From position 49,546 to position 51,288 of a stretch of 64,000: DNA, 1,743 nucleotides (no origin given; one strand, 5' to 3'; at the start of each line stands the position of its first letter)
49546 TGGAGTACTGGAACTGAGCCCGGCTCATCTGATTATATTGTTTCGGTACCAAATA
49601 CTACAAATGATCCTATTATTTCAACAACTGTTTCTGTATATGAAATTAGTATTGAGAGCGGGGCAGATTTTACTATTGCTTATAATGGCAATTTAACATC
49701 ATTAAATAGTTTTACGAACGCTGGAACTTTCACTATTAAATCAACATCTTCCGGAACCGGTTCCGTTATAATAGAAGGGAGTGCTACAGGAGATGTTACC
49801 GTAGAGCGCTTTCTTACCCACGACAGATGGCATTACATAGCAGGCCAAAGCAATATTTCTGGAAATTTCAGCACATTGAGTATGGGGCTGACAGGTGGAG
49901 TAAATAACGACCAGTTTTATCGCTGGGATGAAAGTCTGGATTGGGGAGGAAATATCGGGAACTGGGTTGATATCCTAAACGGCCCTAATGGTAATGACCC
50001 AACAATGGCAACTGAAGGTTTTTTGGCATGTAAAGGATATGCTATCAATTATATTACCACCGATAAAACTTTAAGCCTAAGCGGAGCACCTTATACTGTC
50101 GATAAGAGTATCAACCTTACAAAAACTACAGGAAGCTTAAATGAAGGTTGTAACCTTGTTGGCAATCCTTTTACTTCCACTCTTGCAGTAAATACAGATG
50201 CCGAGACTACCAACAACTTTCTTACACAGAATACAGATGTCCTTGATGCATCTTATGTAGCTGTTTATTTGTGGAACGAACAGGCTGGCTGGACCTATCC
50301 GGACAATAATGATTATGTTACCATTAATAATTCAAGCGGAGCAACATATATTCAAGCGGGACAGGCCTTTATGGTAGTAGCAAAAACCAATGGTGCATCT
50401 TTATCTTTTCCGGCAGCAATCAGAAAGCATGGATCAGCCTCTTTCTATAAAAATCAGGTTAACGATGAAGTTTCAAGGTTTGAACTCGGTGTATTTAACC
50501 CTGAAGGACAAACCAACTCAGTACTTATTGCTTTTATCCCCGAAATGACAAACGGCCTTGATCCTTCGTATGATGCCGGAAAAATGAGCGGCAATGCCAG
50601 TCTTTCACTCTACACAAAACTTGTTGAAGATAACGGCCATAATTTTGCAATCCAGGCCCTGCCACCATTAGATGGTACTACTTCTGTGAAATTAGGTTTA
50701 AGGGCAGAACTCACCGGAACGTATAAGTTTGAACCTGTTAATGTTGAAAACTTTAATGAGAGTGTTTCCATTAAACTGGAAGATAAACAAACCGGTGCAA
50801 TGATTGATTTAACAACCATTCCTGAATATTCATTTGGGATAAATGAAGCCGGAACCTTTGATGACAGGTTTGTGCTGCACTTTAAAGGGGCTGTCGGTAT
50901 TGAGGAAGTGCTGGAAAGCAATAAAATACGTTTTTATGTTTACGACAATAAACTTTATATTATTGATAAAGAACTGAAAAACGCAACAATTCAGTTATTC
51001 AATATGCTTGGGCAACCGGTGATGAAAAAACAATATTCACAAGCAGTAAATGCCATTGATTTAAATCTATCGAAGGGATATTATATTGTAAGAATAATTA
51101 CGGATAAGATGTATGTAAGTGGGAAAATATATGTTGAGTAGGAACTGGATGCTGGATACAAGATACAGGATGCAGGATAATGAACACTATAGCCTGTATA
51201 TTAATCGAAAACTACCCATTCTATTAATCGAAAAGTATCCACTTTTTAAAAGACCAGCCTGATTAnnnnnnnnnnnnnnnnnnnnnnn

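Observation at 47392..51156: Near-identical 1.4-kb 3' regions in tandem T9SS paralogs, with an identity gradient typical of gene conversion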

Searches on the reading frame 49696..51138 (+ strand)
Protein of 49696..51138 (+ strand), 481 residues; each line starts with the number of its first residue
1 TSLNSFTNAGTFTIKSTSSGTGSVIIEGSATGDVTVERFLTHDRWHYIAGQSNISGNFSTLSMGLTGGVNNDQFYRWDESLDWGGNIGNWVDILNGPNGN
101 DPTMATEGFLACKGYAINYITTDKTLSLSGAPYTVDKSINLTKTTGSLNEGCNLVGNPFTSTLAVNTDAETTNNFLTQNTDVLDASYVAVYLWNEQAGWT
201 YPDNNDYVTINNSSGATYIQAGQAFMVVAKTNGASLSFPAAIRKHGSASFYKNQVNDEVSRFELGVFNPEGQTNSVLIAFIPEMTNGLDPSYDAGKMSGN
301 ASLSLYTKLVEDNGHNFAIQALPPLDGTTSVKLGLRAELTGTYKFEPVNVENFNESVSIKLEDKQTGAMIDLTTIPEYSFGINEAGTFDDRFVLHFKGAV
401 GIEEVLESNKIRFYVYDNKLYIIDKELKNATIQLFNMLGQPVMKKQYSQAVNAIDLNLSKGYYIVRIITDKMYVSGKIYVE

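Call 21: search_protein_families(library=pfam, proteins=[window:49696-50930:+], max_evalue=10)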
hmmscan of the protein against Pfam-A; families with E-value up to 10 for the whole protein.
window:49696-50930:+ (411 aa): 1 family
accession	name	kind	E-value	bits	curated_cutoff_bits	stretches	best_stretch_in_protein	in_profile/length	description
PF00183.23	HSP90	-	0.24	10.7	24.4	1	239-309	93-161/518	Hsp90 protein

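Call 26: find_related_loci(query=A1, collection=genome_contigs, flank=10000)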
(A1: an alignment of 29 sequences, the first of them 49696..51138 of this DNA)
Query A1 (481 aa) in genome_contigs; peptide patterns used: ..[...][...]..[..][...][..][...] (x = any residue, [..] = any of these).
92 stretches matched a pattern; 77 encode a relative of the query (tblastn E <= 1e-3); 75 distinct loci.
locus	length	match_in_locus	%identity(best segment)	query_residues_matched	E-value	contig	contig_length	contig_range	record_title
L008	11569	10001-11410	77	11-480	0e+0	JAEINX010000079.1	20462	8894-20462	MAG: Bacteroidales bacterium isolate MAG15 NODE_1715_length_20462_cov_5.078783, whole genome shotgun sequence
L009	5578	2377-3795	63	10-481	0e+0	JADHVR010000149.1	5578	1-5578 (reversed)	MAG: Bacteroidales bacterium isolate BS750m-G6 BS-750m-C31059, whole genome shotgun sequence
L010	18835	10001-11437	57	9-481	9e-172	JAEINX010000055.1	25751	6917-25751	MAG: Bacteroidales bacterium isolate MAG15 NODE_1374_length_25751_cov_5.754927, whole genome shotgun sequence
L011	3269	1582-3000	52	8-481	1e-156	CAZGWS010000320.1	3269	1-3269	MAG TPA_asm: uncultured Lentimicrobiaceae bacterium isolate SRP128015_co1_32 genome assembly, contig: NODE_57208_length_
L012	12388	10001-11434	47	6-480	1e-136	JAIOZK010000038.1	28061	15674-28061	MAG: Bacteroidales bacterium isolate Tobar13.5m-G7 Tobar13-5m-C1875, whole genome shotgun sequence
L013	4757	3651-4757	59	9-378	2e-136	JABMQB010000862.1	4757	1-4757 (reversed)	MAG: Mariniphaga sp. isolate bin.676 k141_6417961, whole genome shotgun sequence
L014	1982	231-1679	49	2-481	2e-134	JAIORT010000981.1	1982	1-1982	MAG: Bacteroidales bacterium isolate SMBSF25 20074_Bin_6_contigs_1_c_000000006707, whole genome shotgun sequence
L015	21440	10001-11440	46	3-481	1e-119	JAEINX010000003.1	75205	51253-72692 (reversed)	MAG: Bacteroidales bacterium isolate MAG15 NODE_348_length_75205_cov_4.758186, whole genome shotgun sequence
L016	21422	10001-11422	46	10-480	2e-119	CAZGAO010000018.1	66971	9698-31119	MAG TPA_asm: uncultured Lentimicrobiaceae bacterium isolate binchicken_co47_205 genome assembly, contig: NODE_238_length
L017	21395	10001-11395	45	10-480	2e-118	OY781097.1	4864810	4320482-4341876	MAG: Bacteroidales bacterium isolate 99733e06-e075-4ae5-9cfd-26ee2894fe83 genome assembly, chromosome: 1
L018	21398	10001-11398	44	10-481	5e-115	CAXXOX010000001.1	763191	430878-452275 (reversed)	MAG: Bacteroidales bacterium isolate 201d7cc5-cfe6-415f-8efa-99aa2e61e932 genome assembly, contig: contig_1, whole genom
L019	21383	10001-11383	46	14-481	6e-115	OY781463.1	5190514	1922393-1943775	MAG: Bacteroidales bacterium isolate 1213159b-2f29-4165-836d-87c69f3987a4 genome assembly, chromosome: 1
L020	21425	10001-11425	44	7-481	1e-113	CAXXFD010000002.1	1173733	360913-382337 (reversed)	MAG: Bacteroidales bacterium isolate 4c1f1197-ba28-441f-b5c2-3ffc506e3234 genome assembly, contig: contig_2, whole genom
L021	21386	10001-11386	44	5-471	4e-108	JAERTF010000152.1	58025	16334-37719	MAG: Bacteroidetes bacterium isolate BH25 c_000000007431, whole genome shotgun sequence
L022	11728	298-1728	43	2-480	4e-106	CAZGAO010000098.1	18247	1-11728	MAG TPA_asm: uncultured Lentimicrobiaceae bacterium isolate binchicken_co47_205 genome assembly, contig: NODE_2094_lengt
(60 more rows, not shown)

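Call 33: predict_structure(alignment_id=A1)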
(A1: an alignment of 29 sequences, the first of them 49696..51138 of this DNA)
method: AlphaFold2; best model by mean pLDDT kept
length: 481 residues; sequences in the alignment: 29
mean_pLDDT: 82.1   pTM: 0.71
mean pLDDT of the five models: 82.1, 81.0, 80.9, 78.0, 77.6
residues with pLDDT >= 90: 138; 70-90: 275; 50-70: 47; < 50: 21
segments of 3 or more residues with pLDDT < 50: 98-100, 196-203, 249-256
pLDDT, mean of each block of 10 residues (from residue 1): 75 81 86 90 85 89 79 86 78 67 78 91 90 95 71 89 90 92 87 56 60 83 90 93 72 54 89 85 79 75 79 73 87 89 91 87 89 92 87 82 56 86 75 89 86 88 87 81 80
secondary structure, 60 per line:
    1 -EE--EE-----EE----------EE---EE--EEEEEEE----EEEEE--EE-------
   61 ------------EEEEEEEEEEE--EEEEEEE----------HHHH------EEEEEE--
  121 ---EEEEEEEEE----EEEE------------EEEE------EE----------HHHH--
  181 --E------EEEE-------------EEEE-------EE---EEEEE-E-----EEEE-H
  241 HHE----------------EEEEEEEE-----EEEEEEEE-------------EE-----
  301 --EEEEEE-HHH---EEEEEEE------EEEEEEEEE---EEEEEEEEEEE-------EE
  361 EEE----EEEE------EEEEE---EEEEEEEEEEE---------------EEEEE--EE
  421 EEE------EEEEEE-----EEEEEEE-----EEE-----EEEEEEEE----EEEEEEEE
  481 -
elements in order: E34-40 E45-49 E73-83 E86-92 H103-106 E113-118 E124-132 E137-140 E153-156 H175-178 E190-193 E207-210 E223-227 E235-238 E260-267 E273-280 E303-308 E316-322 E329-337 E341-351 E359-363 E368-371 E378-382 E386-396 E412-416 E419-423 E430-435 E441-447 E453-455 E461-468 E473-480

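Call 38: fold_search(model_id=the predicted structure, library=pdb)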
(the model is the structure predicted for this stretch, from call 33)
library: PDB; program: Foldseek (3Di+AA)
matches with E <= 10: 1301; with E <= 0.001: 2
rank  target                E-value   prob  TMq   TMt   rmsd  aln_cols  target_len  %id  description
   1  7ptp_A                2.9e-08  0.97  0.12  0.08  28.3       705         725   11  In-situ structure of pentameric S-layer protein (released 2021-12-15)
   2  5n47_D                8.3e-04  0.84  0.14  0.20  19.8       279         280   11  Structure of Anticalin N7E in complex with the three-domain fragment Fn7B8 of human oncofetal fibronectin (released 2018-02-14)
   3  9x1i_A                1.0e-03  0.44  0.16  0.09  26.0       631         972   10  Structure of endo-beta-N-acetylglucosaminidase HS (released 2026-03-18)
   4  8glk_D                1.5e-03  1.00  0.14  0.81   2.0        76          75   25  The Type 9 Secretion System dGldL peak II, NucA substrate bound complex (released 2024-01-31)
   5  5ag8_A                2.0e-03  1.00  0.14  0.37   9.7       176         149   15  CRYSTAL STRUCTURE OF A MUTANT (665I6H) OF THE C-TERMINAL DOMAIN OF RGPB (released 2016-04-06)
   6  3r8q                  2.4e-03  0.84  0.13  0.22  19.2       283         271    8  Structure of Fibronectin domain 12-14 (released 2012-04-11)
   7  6tav_C                2.4e-03  0.14  0.10  0.05  26.7       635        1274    8  Crystal structure of endopeptidase-induced alpha2-macroglobulin (released 2021-05-12)
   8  9fx3_A                2.8e-03  0.20  0.12  0.06  23.7       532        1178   10  Structure of active human CD109 (released 2025-03-19)
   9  7c7u_B                3.0e-03  0.20  0.12  0.10  21.5       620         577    7  Biofilm associated protein - BSP domain (released 2021-05-12)
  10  9fx2                  3.5e-03  0.21  0.13  0.06  24.0       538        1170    9  Structure of methylamine activated CD109 (released 2025-03-19)
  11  3sd2                  4.3e-03  1.00  0.16  0.73   2.9        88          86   24  Crystal structure of a putative member of duf3244 protein family (BT_3571) from Bacteroides thetaiotaomicron vpi-5482 at (released 2011-06-29)
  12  7sqc_2B               4.8e-03  0.06  0.09  0.06  44.0       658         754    9  Ciliary C1 central pair apparatus isolated from Chlamydomonas reinhardtii (released 2022-04-13)
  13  10ps                  5.1e-03  0.14  0.11  0.10  25.2       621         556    9  Crystal structure of SdrD A2-A3-B1-B2 domains from Staphylococcus aureus JH1 (released 2026-02-11)
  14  4g5a_A                5.3e-03  1.00  0.14  0.63  11.3        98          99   18  Crystal structure of a putative member of duf 3244 protein family (BT_1867) from Bacteroides thetaiotaomicron VPI-5482 (released 2012-09-19)
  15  6mfa                  5.6e-03  0.20  0.13  0.16  24.3       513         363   10  Fragment of human fibronectin containing the 4th-7th type III domains (released 2019-09-18)
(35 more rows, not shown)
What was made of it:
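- On T9SS type A cargo protein: The AF2 model of the module (pLDDT 82, call 33) has its last ~75 aa matching the NucA CTD 8glk_D (TM 0.81, rmsd 2.0) and the RgpB CTD (call 38).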

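Call 61: search_solved_structures(query=A1, max_evalue=1)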
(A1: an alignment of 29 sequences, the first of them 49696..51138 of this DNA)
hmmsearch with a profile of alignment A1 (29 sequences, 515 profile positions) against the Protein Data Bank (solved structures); distinct sequences matched with E-value up to 1: 12.
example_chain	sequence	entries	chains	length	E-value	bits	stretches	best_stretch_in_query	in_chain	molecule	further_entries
8gl8_D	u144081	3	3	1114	1.5e-43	152.3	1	21-513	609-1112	RemZ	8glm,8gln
8gl6_D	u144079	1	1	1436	2.8e-39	138.2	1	15-514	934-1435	RemA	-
8glk_D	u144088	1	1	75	7e-06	28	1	464-515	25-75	Endonuclease I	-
6to1_A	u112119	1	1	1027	3.5e-05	25.7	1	122-204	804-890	Minor fimbrium subunit Mfa5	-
7pq4_A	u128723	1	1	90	0.00058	21.7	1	433-515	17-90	Arginine-specific cysteine proteinase (Arg-gingipain)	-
5hfs_A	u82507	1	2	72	0.0024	19.6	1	445-515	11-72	Gingipain R2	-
8glj_D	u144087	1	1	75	0.0026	19.6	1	459-514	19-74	Por secretion system C-terminal sorting domain-containing protein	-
5ag9_A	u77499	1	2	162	0.003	19.4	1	432-515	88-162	Gingipain R2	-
5ag8_A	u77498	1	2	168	0.0085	17.9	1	435-515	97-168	GINGIPAIN R2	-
5jvk_A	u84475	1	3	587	0.036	15.8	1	431-514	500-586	Uncharacterized protein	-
7pzj_A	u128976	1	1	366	0.085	14.6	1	441-511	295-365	Lipase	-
9n2z_A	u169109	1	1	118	0.15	13.7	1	334-416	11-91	LM2363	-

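Call 67: search_solved_structures(query=window:49696-51138:+, max_evalue=0.001, show_alignments=2)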
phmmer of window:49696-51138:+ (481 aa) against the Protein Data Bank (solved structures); distinct sequences matched with E-value up to 0.001: 0.
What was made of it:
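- Closest known: Flavobacterium johnsoniae RemA. Different: Single-sequence similarity is too low to detect (call 67), so the window genes are distant members.
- Tried and rejected: A single-sequence search against PDB sequences found nothing (call 67).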

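Call 68: search_solved_structures(query=A1, max_evalue=1e-20, show_alignments=2)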
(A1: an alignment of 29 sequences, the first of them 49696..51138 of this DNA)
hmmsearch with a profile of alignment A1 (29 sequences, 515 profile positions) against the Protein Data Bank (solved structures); distinct sequences matched with E-value up to 1e-20: 2.
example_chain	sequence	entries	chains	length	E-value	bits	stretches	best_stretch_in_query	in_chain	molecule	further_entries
8gl8_D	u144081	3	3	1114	1.5e-43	152.3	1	21-513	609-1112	RemZ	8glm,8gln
8gl6_D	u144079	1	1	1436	2.8e-39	138.2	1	15-514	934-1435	RemA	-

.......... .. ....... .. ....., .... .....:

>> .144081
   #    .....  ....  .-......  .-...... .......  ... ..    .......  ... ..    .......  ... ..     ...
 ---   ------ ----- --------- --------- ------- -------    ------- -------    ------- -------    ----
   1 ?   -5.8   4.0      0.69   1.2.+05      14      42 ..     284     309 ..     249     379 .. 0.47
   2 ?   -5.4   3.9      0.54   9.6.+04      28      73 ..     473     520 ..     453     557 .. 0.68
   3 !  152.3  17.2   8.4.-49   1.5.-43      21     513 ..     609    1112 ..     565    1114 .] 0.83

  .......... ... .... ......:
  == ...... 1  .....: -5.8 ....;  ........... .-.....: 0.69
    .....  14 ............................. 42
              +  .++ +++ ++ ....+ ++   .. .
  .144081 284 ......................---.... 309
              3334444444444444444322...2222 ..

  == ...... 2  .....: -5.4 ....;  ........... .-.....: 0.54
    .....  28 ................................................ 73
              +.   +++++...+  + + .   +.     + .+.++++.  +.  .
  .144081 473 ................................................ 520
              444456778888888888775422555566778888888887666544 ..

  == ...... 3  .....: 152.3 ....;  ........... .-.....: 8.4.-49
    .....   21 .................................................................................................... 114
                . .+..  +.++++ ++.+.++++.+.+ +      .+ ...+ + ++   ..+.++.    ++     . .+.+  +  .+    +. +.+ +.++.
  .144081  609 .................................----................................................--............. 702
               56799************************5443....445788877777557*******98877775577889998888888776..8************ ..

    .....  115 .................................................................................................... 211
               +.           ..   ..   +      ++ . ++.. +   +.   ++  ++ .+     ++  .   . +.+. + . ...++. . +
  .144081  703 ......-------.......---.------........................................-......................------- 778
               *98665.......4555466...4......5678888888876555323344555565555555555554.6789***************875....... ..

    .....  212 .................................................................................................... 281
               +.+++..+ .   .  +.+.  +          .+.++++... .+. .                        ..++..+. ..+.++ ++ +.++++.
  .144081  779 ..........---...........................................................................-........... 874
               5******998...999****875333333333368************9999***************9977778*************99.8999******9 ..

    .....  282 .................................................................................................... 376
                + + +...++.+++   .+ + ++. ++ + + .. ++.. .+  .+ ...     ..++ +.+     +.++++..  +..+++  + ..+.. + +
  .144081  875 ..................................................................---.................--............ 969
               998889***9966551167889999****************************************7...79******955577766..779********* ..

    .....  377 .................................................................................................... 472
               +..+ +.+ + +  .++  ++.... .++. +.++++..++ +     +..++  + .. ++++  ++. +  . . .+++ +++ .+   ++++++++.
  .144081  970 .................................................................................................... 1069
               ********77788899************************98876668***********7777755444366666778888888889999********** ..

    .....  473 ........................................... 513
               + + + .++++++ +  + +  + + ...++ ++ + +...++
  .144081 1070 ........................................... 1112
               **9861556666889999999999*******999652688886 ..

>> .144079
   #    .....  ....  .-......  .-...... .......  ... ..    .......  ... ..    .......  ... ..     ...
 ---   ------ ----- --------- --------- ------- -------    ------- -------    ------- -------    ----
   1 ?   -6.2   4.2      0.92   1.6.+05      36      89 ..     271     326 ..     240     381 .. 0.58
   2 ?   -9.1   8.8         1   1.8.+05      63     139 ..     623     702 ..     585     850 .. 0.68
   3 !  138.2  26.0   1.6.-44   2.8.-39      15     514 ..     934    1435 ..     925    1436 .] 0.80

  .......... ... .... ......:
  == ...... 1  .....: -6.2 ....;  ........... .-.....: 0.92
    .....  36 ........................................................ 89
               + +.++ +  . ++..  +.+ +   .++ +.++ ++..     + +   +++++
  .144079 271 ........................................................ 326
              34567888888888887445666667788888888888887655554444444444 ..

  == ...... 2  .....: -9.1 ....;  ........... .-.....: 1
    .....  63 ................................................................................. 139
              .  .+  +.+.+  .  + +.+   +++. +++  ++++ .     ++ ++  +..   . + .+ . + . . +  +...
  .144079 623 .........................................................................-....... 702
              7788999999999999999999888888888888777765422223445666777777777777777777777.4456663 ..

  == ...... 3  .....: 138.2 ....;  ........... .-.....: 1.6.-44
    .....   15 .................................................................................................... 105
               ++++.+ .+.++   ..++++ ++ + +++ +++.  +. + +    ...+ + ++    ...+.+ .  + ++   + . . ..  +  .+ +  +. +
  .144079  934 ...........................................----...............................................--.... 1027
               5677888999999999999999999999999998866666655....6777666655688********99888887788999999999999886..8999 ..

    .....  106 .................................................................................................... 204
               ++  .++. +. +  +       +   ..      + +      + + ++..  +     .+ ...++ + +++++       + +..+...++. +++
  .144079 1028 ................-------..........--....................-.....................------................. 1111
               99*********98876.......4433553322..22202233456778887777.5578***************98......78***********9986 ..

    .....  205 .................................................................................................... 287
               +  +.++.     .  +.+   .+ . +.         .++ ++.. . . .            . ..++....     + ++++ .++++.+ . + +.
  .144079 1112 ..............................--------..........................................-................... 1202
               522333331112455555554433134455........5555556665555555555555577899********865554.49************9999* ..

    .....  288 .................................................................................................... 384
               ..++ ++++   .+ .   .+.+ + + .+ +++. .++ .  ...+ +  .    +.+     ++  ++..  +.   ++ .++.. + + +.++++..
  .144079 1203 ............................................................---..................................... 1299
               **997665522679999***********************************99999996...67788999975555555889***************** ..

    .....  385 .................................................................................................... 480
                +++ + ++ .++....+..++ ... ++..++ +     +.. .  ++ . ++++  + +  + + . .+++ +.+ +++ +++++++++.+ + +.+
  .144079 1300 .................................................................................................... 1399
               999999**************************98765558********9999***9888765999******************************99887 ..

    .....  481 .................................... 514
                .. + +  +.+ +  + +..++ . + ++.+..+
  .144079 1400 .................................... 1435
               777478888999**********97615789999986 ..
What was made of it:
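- On RemA/RemZ-like adhesins: Profile A1 against PDB sequences: RemZ residues 609-1112 at E 1.5e-43 and RemA residues 934-1435 at E 2.8e-39 (calls 61, 68).
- Closest known: Flavobacterium johnsoniae RemA. Same: The ~475-aa shared module plus CTD is homologous to the last ~500 residues of both proteins (profile E 2.8e-39 and 1.5e-43; calls 61, 68).
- Closest known: Flavobacterium johnsoniae RemA. Different: As far as the printed HMMER alignments show (call 68, judged by eye), the RemA and RemZ modules are clearly diverged and not homogenised.
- A profile of the module hits RemZ residues 609-1112 (E 1.5e-43) and RemA residues 934-1435 (E 2.8e-39) (calls 61, 68).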
